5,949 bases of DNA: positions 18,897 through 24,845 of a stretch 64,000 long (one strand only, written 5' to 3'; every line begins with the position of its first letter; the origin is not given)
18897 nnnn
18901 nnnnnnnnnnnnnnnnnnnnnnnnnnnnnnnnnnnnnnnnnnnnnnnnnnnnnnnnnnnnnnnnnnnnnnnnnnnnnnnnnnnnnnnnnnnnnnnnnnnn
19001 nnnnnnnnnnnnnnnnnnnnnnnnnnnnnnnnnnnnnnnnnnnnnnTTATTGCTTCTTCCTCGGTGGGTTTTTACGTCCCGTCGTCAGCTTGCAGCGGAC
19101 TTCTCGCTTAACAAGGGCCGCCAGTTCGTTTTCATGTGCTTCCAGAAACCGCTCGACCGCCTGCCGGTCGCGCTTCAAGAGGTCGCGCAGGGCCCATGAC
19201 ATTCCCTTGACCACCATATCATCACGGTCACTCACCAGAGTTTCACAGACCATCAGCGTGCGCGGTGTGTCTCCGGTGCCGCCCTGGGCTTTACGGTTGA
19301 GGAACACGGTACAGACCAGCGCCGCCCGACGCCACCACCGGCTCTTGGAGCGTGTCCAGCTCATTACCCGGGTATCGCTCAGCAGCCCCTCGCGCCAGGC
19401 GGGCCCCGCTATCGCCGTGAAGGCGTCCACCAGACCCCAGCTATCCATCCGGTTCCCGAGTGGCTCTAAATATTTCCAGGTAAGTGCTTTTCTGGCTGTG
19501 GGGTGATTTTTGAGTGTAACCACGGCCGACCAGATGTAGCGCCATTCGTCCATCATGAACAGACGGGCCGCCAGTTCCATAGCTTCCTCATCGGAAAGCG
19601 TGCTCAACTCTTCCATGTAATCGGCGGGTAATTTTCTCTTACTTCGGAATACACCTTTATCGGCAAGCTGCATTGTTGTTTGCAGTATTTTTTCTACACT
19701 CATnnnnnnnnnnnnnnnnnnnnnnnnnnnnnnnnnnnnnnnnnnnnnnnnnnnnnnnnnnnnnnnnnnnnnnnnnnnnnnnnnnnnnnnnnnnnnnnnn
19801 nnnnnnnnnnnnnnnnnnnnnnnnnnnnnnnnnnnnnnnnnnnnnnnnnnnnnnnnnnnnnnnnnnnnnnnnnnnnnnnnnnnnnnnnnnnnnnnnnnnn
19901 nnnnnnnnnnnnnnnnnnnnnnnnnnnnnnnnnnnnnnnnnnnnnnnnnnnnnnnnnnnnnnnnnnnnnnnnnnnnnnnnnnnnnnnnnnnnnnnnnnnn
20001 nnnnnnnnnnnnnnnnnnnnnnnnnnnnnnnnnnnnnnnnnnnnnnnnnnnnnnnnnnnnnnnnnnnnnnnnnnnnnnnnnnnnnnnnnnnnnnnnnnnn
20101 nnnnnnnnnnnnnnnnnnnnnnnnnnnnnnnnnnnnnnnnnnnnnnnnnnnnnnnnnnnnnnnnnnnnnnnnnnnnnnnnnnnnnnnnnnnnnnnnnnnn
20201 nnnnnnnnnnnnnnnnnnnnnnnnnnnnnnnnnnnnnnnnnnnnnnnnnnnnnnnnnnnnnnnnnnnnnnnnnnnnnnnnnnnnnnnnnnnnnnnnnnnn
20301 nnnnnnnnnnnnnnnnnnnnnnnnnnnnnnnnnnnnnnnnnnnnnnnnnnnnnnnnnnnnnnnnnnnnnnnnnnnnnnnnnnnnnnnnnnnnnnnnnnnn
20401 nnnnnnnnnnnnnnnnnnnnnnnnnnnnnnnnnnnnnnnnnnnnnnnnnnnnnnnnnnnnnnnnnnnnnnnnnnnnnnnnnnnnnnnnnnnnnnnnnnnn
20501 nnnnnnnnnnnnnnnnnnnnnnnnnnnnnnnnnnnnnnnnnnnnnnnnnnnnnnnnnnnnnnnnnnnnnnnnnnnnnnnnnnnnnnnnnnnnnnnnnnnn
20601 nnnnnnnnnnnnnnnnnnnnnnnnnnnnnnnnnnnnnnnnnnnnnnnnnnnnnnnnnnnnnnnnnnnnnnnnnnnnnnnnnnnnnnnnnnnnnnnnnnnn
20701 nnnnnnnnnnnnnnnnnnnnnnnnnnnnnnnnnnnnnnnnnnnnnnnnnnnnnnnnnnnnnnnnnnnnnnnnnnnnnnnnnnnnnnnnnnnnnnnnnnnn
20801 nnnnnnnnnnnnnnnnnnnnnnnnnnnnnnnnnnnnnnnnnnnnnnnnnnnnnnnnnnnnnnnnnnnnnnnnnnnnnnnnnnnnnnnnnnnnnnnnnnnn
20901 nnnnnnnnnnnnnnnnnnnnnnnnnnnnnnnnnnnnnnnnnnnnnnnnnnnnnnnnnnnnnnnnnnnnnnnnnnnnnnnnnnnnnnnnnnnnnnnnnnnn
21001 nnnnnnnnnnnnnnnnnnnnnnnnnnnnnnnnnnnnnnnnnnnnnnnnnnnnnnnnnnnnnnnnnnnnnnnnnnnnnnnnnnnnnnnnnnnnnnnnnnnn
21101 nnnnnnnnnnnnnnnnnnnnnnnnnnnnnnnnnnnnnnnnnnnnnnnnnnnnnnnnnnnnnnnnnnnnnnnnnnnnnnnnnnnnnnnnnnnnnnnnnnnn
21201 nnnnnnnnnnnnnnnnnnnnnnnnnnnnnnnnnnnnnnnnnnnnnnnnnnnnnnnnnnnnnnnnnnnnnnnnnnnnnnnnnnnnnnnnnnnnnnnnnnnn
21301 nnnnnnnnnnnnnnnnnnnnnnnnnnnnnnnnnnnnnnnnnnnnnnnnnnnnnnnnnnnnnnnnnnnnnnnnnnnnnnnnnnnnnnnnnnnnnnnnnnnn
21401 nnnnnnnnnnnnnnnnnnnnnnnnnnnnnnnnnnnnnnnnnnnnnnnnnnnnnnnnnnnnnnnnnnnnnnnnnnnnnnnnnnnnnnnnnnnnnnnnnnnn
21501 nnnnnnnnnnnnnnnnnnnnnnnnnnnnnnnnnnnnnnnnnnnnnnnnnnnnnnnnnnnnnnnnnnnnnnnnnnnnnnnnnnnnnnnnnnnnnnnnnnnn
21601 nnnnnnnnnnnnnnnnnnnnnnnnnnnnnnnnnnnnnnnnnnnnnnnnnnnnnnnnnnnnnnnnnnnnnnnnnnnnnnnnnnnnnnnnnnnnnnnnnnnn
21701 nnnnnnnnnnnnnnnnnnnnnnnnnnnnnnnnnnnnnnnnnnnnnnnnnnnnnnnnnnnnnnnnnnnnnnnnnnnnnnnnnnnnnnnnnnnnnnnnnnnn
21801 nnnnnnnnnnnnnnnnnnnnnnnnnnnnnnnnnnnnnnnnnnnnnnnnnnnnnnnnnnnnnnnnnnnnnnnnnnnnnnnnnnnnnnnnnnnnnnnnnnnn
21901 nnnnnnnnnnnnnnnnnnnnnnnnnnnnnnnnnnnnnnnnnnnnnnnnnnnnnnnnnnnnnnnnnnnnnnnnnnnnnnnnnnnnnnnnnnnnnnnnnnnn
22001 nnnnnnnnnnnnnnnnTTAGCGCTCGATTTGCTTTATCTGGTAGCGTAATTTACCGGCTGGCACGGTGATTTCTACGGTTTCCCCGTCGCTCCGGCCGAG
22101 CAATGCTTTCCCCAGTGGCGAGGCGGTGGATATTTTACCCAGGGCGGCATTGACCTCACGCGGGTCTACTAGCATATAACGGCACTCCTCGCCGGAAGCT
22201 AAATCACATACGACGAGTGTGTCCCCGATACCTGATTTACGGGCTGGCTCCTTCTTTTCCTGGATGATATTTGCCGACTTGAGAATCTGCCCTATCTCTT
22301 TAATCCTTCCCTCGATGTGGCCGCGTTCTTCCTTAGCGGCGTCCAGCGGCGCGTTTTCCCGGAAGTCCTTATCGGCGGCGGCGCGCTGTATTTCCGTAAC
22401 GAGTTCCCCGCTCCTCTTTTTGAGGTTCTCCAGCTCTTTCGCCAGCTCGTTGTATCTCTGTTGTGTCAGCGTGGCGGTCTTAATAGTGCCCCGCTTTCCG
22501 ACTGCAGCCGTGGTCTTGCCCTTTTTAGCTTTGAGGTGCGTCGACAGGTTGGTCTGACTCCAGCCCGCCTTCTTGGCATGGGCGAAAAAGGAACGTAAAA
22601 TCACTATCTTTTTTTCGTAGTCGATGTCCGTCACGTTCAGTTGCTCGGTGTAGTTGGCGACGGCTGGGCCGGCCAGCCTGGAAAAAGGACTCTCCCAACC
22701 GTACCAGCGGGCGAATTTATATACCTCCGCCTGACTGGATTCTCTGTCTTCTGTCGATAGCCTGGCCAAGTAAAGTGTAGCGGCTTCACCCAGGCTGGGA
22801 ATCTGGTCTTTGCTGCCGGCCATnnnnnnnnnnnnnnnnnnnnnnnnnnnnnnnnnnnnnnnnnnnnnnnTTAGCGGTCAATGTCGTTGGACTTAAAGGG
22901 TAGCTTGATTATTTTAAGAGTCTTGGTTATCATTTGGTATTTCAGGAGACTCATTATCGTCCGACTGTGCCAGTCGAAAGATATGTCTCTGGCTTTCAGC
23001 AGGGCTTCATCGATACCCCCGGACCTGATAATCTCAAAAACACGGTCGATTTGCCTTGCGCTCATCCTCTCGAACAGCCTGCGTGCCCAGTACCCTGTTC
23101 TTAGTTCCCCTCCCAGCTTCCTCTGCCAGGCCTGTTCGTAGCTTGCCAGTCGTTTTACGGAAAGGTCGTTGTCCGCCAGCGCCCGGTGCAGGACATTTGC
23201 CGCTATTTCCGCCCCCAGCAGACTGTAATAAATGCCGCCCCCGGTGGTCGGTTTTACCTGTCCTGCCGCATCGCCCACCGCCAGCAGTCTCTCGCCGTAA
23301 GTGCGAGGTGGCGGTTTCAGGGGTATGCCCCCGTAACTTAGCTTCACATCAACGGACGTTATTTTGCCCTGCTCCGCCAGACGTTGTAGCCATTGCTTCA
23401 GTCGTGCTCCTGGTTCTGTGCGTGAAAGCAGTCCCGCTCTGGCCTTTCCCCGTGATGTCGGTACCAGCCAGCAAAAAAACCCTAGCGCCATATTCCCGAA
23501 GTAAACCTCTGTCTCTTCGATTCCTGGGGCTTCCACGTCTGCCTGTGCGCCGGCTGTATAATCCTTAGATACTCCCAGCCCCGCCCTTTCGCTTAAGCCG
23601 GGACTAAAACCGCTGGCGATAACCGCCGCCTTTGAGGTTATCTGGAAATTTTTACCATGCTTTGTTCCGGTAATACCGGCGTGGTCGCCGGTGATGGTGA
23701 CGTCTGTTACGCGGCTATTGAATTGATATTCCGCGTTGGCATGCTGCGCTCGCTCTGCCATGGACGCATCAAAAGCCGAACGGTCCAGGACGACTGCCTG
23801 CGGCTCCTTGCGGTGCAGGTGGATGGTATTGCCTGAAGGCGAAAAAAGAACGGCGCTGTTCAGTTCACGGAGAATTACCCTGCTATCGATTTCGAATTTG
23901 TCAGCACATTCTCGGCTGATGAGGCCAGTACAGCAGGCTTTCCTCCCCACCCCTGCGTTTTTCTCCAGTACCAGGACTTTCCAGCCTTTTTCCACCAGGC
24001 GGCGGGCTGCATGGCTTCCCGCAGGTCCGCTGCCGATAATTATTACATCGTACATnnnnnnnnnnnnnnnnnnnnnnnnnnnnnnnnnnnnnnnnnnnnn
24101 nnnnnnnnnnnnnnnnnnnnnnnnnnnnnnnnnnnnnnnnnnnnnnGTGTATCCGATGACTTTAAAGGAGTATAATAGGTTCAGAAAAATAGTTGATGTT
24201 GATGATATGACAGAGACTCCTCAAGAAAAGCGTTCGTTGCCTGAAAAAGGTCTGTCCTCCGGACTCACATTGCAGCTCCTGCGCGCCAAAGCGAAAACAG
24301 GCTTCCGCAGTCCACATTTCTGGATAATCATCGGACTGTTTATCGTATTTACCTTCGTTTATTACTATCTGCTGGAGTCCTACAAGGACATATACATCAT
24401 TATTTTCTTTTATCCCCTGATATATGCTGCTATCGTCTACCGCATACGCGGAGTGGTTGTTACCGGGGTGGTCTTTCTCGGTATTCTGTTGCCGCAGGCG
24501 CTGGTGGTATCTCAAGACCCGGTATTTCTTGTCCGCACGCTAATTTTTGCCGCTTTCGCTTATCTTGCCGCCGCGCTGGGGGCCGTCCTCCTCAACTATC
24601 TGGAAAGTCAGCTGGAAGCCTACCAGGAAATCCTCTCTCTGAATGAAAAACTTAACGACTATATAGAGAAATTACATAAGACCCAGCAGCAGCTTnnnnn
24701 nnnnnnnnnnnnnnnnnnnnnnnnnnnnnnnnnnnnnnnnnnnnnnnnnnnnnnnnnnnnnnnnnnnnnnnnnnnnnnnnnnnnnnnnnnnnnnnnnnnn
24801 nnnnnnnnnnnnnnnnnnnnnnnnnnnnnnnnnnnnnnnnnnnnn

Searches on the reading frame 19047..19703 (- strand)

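Call 48: search_protein_families(library=pfam, proteins=[window:19047-19703:-], max_evalue=0.00001)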
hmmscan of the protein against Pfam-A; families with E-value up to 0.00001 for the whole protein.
window:19047-19703:- (218 aa): 1 family
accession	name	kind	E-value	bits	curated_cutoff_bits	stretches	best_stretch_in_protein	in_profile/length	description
PF08713.17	DNA_alkylation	-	5e-27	95.4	21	1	23-201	36-208/213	DNA alkylation repair enzyme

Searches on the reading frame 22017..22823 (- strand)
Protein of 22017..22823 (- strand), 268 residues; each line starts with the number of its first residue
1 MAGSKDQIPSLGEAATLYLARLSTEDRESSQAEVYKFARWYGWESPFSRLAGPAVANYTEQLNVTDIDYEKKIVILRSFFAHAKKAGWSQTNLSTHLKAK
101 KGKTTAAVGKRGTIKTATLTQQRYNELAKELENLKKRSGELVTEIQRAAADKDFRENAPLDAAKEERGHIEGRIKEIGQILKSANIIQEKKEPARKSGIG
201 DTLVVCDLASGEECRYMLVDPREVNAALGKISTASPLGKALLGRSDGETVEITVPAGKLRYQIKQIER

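Call 3: search_protein_families(library=pfam, proteins=[window:22017-22823:-], max_evalue=0.001)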
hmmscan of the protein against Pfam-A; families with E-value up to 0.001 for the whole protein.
window:22017-22823:- (268 aa): 2 families
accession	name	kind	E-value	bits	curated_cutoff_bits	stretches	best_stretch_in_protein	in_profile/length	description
PF01272.25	GreA_GreB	-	2.1e-20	72.9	26.9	1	198-267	7-76/77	Transcription elongation factor, GreA/GreB, C-term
PF03449.20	GreA_GreB_N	-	1.9e-15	57.2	24.5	1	119-186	3-71/71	Transcription elongation factor, N-terminal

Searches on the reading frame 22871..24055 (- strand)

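Call 3: search_protein_families(library=pfam, proteins=[window:22871-24055:-], max_evalue=0.001)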
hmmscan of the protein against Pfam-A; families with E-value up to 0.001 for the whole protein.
window:22871-24055:- (394 aa): 12 families
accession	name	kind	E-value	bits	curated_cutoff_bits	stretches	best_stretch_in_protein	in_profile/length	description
PF05834.18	Lycopene_cycl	-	2.9e-12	46.8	23.4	2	3-153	1-145/380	Lycopene cyclase protein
PF07992.20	Pyr_redox_2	-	8.4e-12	45.5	26.1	1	2-159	1-118/291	Pyridine nucleotide-disulphide oxidoreductase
PF01266.30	DAO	-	1.6e-11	44.8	27.9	1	3-49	1-49/353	FAD dependent oxidoreductase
PF01494.25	FAD_binding_3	-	7.8e-11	42.2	22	1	2-161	2-170/349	FAD binding domain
PF03486.20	HI0933_like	-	4.8e-09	36.5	50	1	3-44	2-43/244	HI0933-like protein Rossmann domain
PF12831.13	FAD_oxidored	-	7.3e-09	35.8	27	1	3-149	1-145/416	FAD dependent oxidoreductase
PF00890.30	FAD_binding_2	-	1.9e-07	31.1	20.4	1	3-42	1-41/414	FAD binding domain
PF13450.12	NAD_binding_8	-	1.6e-06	28.8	21.9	1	6-37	1-32/68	NAD(P)-binding Rossmann-like domain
PF01946.23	Thi4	-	1.9e-05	24.5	26.2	1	3-50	19-67/235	Thi4 family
PF13738.12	Pyr_redox_3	-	2.7e-05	24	30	0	5-34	1-31/305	Pyridine nucleotide-disulphide oxidoreductase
PF01134.28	GIDA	-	4.9e-05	23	22.1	1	3-150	1-150/391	Glucose inhibited division protein A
PF04820.20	Trp_halogenase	-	0.00011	21.7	21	0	254-314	319-375/458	Tryptophan halogenase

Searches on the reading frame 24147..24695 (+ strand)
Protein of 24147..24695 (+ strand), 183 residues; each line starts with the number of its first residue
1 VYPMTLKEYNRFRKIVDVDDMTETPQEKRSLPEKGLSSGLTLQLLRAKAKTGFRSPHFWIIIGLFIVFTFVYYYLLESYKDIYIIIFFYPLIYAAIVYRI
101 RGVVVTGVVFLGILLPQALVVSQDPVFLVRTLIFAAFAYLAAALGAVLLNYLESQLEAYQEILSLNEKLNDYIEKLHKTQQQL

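Call 57: search_protein_families(library=pfam, proteins=[window:24147-24695:+], max_evalue=10)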
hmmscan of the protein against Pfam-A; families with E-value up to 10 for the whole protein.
seq(183 aa): 1 family
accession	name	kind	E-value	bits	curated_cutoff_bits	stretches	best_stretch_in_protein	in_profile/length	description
PF16214.10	AC_N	-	0.00023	20.9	30.9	1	77-162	281-368/415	Adenylyl cyclase N-terminal extracellular and transmembrane region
